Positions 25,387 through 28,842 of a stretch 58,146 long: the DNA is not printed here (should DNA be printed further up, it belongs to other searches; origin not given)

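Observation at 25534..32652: Giant multihaem cytochrome: 29 CxxCH plus about 10 expanded CxnCH sites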

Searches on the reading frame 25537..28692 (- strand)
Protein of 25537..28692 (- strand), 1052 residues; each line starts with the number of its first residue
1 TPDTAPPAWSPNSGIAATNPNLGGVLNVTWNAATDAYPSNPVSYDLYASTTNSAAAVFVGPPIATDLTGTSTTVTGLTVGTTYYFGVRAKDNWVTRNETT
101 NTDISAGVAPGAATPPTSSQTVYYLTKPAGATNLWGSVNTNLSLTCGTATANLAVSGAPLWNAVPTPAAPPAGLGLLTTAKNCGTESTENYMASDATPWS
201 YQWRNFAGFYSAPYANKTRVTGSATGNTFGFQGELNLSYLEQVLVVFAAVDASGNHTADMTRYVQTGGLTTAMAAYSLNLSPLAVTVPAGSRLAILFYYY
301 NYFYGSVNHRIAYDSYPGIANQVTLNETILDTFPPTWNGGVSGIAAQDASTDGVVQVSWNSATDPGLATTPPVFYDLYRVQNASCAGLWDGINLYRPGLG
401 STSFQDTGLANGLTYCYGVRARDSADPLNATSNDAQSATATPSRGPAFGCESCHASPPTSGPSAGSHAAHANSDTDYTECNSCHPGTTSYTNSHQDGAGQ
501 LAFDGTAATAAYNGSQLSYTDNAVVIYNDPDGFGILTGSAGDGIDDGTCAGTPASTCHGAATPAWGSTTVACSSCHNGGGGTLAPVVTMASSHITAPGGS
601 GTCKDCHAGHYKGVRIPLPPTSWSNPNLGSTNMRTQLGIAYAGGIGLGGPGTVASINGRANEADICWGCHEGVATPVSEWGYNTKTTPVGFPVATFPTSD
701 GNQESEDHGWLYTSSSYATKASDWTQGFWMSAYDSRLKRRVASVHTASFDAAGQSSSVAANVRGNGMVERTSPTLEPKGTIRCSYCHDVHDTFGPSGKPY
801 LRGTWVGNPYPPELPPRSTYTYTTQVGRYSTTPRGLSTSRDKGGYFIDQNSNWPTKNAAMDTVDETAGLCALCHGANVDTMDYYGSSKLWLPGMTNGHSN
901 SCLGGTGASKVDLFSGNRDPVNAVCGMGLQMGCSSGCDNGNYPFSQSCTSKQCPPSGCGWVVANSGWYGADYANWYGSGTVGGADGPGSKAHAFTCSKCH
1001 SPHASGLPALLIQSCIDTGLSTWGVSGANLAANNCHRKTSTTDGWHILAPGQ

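Call 27: find_homologous_proteins(query=window:25537-28692:-, max_evalue=0.001)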
Query window:25537-28692:- (1052 aa): 14 proteins with E <= 0.001 among 8000 candidates.
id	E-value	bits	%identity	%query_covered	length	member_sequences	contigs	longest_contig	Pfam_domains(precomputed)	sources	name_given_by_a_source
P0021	5.2e-240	818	72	25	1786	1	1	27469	PF14537.12,PF14522.12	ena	-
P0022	4.8e-223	762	60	56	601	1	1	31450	-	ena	-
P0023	4.1e-137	477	76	27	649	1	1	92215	-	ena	-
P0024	4.0e-118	414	36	56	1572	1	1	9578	PF14537.12,PF00041.28,PF14522.12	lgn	-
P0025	2.0e-73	266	90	14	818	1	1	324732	PF14522.12,PF22113.2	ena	-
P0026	1.3e-25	108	40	11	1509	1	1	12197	PF25059.2,PF23376.2,PF25788.3,PF24489.2,PF16794.12,PF00041.28,PF10179.16,PF16656.12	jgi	jgi:hypothetical protein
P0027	6.0e-25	106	39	12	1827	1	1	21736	PF15418.13,PF25059.2,PF23376.2,PF25788.3,PF24489.2,PF09294.17,PF16794.12,PF00041.28,PF19077.7,PF10179.16,PF16656.12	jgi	jgi:hypothetical protein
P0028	4.7e-21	93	32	11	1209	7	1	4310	PF16655.13,PF25059.2,PF23376.2,PF25788.3,PF24489.2,PF25833.1,PF16794.12,PF00041.28,PF10179.16,PF16656.12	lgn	-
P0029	1.2e-18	85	46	6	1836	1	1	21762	PF01108.24,PF25059.2,PF24489.2,PF25833.1,PF25814.2,PF21910.3,PF00041.28,PF15902.13,PF10179.16,PF16656.12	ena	-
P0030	4.7e-15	73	36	8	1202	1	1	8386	PF25059.2,PF23376.2,PF25788.3,PF24489.2,PF16794.12,PF00041.28,PF19077.7,PF10179.16,PF16656.12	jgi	jgi:hypothetical protein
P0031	5.7e-15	73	45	6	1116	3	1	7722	PF25059.2,PF23376.2,PF25788.3,PF24489.2,PF16794.12,PF00041.28,PF10179.16,PF16656.12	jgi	jgi:hypothetical protein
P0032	2.7e-10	57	34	11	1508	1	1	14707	PF26578.1,PF00801.27,PF21200.3,PF25832.1,PF13385.14,PF25788.3,PF18911.7,PF06486.17,PF25833.1,PF16794.12,PF00041.28,PF07995.18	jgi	jgi:glucose/arabinose dehydrogenase/chitodextrinase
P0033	3.4e-10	57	33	9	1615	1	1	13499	PF00801.27,PF25832.1,PF13385.14,PF25788.3,PF25833.1,PF25814.2,PF00041.28,PF07995.18,PF18911.7,PF16656.12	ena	-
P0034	5.0e-5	40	40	8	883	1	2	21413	PF13229.13,PF07602.18,PF00041.28,PF05048.20,PF16656.12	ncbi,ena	-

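Call 55: predict_structure(alignment_id=A1)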
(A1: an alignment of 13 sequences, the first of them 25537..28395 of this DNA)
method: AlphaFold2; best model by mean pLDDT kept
length: 953 residues; sequences in the alignment: 13
mean_pLDDT: 33.4   pTM: 0.30
mean pLDDT of the five models: 33.4, 32.2, 28.8, 26.9, 26.6
residues with pLDDT >= 90: 0; 70-90: 77; 50-70: 75; < 50: 801
segments of 3 or more residues with pLDDT < 50: 1-23, 30-37, 48-89, 97-99, 160-162, 232-953
pLDDT, mean of each block of 10 residues (from residue 1): 22 26 47 45 55 31 33 29 39 56 62 72 84 66 78 60 67 83 82 76 62 67 77 35 26 28 28 30 34 29 30 33 28 26 25 25 27 35 38 33 33 25 23 25 25 30 24 28 24 27 31 23 26 23 28 33 34 28 24 29 28 26 25 28 28 23 25 23 23 24 23 21 22 22 22 21 25 26 22 20 20 22 24 21 22 23 21 20 21 21 21 22 23 23 24 21
secondary structure, 60 per line:
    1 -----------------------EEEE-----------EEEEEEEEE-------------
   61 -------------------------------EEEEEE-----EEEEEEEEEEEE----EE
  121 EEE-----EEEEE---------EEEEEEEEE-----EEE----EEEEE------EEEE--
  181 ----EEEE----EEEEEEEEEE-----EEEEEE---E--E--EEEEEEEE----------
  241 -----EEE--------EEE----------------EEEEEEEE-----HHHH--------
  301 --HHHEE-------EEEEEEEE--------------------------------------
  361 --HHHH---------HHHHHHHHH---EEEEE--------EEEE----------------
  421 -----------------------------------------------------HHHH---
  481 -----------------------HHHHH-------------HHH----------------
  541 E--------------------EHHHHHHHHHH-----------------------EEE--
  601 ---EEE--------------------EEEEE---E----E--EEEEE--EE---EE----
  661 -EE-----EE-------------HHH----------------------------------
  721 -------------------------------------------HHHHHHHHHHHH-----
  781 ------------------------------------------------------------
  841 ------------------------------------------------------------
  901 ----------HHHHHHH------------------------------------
elements in order (helices of 4 or more, strands of 3 or more residues): E24-27 E39-47 E92-97 E103-114 E119-123 E129-133 E143-151 E157-159 E164-168 E175-178 E185-188 E193-202 E208-213 E223-230 E246-248 E257-259 E276-283 H289-292 E315-322 H363-366 H376-384 E388-392 E401-404 H474-477 H504-508 H563-572 E596-598 E604-606 E627-631 E643-647 H764-775 H911-917

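Call 60: fold_search(model_id=the predicted structure, library=pdb)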
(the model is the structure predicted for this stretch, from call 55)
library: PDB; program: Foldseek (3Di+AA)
matches with E <= 10: 1187; with E <= 0.001: 61
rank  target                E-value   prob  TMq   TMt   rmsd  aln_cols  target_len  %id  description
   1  8yzn                  2.6e-05  1.00  0.10  0.17  13.1       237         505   14  Crystal structural analysis of PaL (released 2024-04-17)
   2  8yzo                  5.1e-05  1.00  0.11  0.18  11.2       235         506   15  Crystal structural analysis of PaL mutant L297M (released 2024-04-17)
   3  7vrp_J                5.4e-05  0.98  0.07  0.14  12.7       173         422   12  Structure of infectious bursal disease virus Gx strain (released 2022-03-30)
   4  8iq9_A                7.1e-05  0.99  0.08  0.13  11.9       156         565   14  Crystal structure of trimeric K2-2 TSP in complex with tetrasaccharide and octasaccharide (released 2024-02-21)
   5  7vrn_L                1.1e-04  0.97  0.08  0.16  13.2       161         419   14  Structure of infectious bursal disease virus Gt strain (released 2022-03-30)
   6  8iq5_A                1.3e-04  0.97  0.08  0.12  12.3       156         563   15  Crystal structure of trimeric K2-2 TSP (released 2024-02-21)
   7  3i2i                  1.4e-04  1.00  0.10  0.16   5.2       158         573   10  Cocaine Esterase with mutation T172R, bound to DTT adduct (released 2010-06-16)
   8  3i2g                  1.6e-04  1.00  0.10  0.15   6.2       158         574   10  Cocaine Esterase with mutation G173Q, bound to DTT adduct (released 2010-06-16)
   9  1l7q                  1.7e-04  0.99  0.11  0.16  14.2       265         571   10  Ser117Ala Mutant of Bacterial Cocaine Esterase cocE (released 2003-02-11)
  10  7vrp_A                2.0e-04  0.96  0.08  0.16  12.6       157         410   14  Structure of infectious bursal disease virus Gx strain (released 2022-03-30)
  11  1ju3                  2.1e-04  1.00  0.10  0.16   5.0       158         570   11  BACTERIAL COCAINE ESTERASE COMPLEX WITH TRANSITION STATE ANALOG (released 2001-12-21)
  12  3i2j                  2.1e-04  1.00  0.10  0.15   6.2       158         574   10  Cocaine Esterase, wild type, without a ligand (released 2010-06-16)
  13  7f65                  2.2e-04  1.00  0.10  0.15   6.2       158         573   10  Bacetrial Cocaine Esterase with mutations T172R/G173Q/V116K/S117A/A51L, bound to benzoic acid (released 2021-09-15)
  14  3i2h                  2.2e-04  1.00  0.10  0.15   6.2       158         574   10  Cocaine Esterase with mutation L169K, bound to DTT adduct (released 2010-06-16)
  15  3i2f                  2.2e-04  1.00  0.09  0.15   6.3       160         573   11  Cocaine Esterase with mutations T172R / G173Q, bound to DTT adduct (released 2010-06-16)
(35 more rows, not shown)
